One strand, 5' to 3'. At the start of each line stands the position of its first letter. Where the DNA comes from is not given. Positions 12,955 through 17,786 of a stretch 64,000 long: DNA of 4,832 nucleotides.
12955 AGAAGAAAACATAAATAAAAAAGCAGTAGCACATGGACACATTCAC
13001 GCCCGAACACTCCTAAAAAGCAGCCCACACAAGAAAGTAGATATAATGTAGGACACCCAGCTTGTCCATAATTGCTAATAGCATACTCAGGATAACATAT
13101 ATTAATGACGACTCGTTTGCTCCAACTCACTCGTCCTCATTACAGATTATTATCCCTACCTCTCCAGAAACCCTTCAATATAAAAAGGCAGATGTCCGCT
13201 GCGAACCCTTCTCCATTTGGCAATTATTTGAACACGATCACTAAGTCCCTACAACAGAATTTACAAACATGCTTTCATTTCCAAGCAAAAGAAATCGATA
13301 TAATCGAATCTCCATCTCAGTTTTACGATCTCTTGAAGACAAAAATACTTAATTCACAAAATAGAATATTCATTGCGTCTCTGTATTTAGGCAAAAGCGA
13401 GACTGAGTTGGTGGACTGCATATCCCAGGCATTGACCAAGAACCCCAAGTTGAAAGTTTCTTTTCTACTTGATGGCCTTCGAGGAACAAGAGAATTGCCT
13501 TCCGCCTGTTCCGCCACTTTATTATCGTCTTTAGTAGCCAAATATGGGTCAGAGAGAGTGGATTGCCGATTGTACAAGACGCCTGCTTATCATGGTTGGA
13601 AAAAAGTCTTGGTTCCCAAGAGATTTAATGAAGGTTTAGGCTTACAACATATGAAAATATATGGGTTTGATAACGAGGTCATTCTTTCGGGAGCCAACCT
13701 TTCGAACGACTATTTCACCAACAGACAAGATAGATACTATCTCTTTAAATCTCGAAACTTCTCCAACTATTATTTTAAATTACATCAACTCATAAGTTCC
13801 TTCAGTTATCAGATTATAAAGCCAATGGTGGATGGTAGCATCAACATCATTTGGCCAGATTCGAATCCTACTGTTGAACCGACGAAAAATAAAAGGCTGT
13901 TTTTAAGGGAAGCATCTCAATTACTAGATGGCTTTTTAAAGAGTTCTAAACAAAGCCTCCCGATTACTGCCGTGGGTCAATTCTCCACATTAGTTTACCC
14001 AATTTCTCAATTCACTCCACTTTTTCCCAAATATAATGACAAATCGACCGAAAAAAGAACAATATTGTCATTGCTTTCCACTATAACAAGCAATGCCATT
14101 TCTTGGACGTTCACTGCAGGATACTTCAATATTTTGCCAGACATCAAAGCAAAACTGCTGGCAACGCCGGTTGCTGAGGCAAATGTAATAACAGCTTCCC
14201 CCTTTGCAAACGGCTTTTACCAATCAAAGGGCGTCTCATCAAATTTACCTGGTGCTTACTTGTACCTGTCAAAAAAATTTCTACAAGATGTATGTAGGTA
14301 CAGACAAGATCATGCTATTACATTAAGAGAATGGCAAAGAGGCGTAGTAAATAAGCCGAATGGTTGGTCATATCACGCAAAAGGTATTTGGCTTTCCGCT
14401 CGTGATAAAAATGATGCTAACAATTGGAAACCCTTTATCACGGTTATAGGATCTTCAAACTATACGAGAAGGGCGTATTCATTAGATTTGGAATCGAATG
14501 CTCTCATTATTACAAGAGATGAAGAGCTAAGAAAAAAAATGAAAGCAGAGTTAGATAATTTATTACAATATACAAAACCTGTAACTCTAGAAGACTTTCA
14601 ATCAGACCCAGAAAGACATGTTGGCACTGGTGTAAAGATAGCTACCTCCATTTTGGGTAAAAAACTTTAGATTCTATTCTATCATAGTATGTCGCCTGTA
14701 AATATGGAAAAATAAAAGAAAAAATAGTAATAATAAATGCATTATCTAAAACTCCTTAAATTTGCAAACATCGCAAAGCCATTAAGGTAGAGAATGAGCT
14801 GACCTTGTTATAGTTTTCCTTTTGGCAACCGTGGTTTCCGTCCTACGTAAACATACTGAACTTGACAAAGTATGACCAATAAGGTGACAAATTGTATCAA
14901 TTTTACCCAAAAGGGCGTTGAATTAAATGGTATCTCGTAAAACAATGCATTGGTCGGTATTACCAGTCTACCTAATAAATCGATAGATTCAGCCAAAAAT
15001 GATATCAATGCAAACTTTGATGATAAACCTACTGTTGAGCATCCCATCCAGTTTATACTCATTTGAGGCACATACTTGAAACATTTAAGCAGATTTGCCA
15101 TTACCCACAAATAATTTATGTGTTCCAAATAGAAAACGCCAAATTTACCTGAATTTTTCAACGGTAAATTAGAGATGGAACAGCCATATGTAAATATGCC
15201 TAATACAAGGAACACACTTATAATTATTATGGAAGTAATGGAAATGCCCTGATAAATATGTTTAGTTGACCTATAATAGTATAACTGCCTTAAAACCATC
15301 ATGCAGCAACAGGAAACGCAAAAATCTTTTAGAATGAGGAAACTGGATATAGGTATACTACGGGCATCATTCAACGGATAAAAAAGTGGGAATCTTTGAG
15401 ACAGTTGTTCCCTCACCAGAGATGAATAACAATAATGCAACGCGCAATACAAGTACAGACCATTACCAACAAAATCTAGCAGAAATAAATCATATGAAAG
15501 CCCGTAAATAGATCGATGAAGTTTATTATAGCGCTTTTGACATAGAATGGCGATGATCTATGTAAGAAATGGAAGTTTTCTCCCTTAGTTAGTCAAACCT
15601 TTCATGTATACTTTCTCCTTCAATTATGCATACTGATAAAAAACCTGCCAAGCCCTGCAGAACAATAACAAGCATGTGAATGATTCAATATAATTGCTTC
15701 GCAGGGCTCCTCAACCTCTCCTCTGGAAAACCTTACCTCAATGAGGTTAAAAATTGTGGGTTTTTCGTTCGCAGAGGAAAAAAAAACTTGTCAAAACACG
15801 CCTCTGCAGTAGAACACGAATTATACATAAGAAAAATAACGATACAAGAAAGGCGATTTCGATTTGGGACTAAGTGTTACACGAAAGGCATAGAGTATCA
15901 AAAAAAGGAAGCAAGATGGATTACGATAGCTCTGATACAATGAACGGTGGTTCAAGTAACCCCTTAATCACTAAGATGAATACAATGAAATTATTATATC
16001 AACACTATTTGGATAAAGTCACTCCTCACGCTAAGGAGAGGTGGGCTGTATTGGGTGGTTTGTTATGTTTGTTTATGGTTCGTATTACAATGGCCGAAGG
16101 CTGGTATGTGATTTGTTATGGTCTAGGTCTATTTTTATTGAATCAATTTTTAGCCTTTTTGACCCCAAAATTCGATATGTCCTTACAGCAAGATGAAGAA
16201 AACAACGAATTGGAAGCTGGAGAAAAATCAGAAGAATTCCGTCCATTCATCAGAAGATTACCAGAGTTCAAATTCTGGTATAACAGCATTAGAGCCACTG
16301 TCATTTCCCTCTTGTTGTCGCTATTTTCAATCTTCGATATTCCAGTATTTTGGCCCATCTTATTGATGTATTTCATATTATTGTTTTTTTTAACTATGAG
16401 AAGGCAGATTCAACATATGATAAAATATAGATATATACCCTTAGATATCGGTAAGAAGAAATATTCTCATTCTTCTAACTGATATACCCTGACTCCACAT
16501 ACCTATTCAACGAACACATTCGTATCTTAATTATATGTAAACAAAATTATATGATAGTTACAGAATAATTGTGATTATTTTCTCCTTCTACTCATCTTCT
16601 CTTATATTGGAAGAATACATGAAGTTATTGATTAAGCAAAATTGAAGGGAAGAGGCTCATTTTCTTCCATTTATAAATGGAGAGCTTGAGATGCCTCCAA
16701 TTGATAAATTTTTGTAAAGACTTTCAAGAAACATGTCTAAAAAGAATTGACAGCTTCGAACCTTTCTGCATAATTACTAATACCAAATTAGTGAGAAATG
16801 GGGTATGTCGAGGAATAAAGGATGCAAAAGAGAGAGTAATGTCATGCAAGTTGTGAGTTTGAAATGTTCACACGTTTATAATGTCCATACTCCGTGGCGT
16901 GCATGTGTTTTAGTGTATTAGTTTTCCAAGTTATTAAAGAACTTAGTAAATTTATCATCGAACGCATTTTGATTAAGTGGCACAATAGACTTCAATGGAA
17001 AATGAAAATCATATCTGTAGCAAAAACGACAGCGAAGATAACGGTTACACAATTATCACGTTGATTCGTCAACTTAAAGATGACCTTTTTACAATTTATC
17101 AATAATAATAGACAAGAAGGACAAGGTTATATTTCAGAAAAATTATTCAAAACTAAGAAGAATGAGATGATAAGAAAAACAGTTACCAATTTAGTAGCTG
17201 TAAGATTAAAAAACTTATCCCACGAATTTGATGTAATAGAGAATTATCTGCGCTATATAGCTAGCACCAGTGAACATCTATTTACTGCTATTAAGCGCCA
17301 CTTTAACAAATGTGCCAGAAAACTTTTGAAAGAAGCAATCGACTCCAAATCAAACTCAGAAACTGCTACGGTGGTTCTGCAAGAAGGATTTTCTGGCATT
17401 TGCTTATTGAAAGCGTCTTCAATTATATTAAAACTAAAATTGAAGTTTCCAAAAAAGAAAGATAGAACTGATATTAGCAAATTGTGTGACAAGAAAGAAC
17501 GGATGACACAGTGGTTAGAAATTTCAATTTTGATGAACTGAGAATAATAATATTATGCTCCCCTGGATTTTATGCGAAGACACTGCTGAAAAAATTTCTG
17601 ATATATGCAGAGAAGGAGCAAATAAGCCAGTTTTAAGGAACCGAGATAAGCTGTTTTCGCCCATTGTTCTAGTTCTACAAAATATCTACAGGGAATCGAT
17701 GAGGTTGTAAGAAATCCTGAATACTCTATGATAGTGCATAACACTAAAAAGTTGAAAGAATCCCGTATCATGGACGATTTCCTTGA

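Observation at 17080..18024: Two adjacent same-strand ORFs that together look like a broken DOM34/Pelota paralog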

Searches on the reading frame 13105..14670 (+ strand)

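Call 34: search_protein_families(library=pfam, proteins=[window:13105-14670:+], max_evalue=0.00001)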
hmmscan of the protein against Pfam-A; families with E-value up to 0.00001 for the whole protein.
window:13105-14670:+ (521 aa): 2 families
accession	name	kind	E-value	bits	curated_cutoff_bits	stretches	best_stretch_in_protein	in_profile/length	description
PF00614.28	PLDc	-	5.2e-11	42.5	21.9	0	178-203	2-28/28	Phospholipase D Active site motif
PF13091.12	PLDc_2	-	6.7e-11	42.6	27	0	419-486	78-131/132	PLD-like domain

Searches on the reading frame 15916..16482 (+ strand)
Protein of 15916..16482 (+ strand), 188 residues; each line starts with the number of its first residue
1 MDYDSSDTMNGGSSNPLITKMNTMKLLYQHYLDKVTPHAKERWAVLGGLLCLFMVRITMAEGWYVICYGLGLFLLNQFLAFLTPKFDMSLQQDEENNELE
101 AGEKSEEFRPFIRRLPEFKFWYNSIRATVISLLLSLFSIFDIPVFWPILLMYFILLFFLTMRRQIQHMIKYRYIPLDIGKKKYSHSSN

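Call 3: search_protein_families(library=pfam, proteins=[window:15916-16482:+], max_evalue=1)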
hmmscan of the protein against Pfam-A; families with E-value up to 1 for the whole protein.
window:15916-16482:+ (188 aa): 3 families
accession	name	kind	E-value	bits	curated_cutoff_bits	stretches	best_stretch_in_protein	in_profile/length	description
PF03248.18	Rer1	-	1.1e-75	253.6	23.9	1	21-184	3-167/167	Rer1 family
PF14340.12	DUF4395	-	0.025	15.3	24.5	0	126-170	9-53/130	Domain of unknown function (DUF4395)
PF24195.1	DUF7420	-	0.3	11.7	27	0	128-185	57-114/124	Family of unknown function (DUF7420)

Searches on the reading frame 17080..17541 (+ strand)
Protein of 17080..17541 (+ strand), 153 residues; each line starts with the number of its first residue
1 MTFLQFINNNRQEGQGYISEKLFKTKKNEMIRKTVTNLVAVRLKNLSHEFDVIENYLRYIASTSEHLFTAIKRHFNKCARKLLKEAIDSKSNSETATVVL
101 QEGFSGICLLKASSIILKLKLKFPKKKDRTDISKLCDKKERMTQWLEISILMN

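Call 3: search_protein_families(library=pfam, proteins=[window:17080-17541:+], max_evalue=1)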
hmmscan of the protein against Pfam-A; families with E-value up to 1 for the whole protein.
window:17080-17541:+ (153 aa): 2 families
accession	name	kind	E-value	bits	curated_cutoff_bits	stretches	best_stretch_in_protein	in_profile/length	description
PF21395.2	Arc_capsid_dom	-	0.021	15.3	27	1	53-89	11-47/62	Activity-regulated cytoskeleton-associated protein, capsid domain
PF03464.20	eRF1_2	-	0.072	13.9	27.1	1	95-134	2-43/133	eRF1 domain 2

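Call 5: search_solved_structures(query=window:17080-17541:+, max_evalue=1, show_alignments=2)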
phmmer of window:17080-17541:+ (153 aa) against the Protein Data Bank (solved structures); distinct sequences matched with E-value up to 1: 7.
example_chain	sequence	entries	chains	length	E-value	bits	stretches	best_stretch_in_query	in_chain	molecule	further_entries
5m1j_A1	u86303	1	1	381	2.1e-20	76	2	59-142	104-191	Protein DOM34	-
2vgm_A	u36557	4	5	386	2.2e-20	76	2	59-142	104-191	DOM34 | Protein DOM34 | Dom34p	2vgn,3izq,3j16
5lzw_ii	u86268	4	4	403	0.00049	23.1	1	65-127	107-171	Pelota | Protein pelota homolog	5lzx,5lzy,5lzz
3mca_B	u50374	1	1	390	0.072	16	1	67-129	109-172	Protein dom34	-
4jhm_A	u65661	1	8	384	0.1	15.6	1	48-92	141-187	Mandelate racemase / muconate lactonizing enzyme, C-terminal domain protein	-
7t7t_A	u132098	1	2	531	0.14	15.1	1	71-146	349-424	Protein TONSOKU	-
6ugm_X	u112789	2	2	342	0.27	14.2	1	30-84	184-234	Spp1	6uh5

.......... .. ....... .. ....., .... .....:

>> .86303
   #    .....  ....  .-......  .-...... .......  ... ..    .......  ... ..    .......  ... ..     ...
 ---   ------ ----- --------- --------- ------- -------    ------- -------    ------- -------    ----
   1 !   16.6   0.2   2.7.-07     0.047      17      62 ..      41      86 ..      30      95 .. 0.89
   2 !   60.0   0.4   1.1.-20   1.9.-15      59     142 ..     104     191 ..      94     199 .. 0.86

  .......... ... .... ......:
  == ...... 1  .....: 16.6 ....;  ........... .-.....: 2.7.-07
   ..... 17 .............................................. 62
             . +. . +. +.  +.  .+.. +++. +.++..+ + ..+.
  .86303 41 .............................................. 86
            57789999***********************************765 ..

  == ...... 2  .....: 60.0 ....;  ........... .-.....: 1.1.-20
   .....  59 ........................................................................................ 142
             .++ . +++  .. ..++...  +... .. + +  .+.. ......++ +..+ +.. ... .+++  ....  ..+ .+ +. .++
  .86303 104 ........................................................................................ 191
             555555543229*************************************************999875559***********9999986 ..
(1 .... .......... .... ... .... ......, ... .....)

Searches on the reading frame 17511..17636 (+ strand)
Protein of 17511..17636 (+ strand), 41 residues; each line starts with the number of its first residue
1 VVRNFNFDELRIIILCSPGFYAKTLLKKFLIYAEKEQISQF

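Call 3: search_protein_families(library=pfam, proteins=[window:17511-17636:+], max_evalue=1)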
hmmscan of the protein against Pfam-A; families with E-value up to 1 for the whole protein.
window:17511-17636:+ (41 aa): 1 family
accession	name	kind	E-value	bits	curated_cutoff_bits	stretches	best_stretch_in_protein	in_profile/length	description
PF03464.20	eRF1_2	-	0.00015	22.5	27.1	1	4-37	71-104/133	eRF1 domain 2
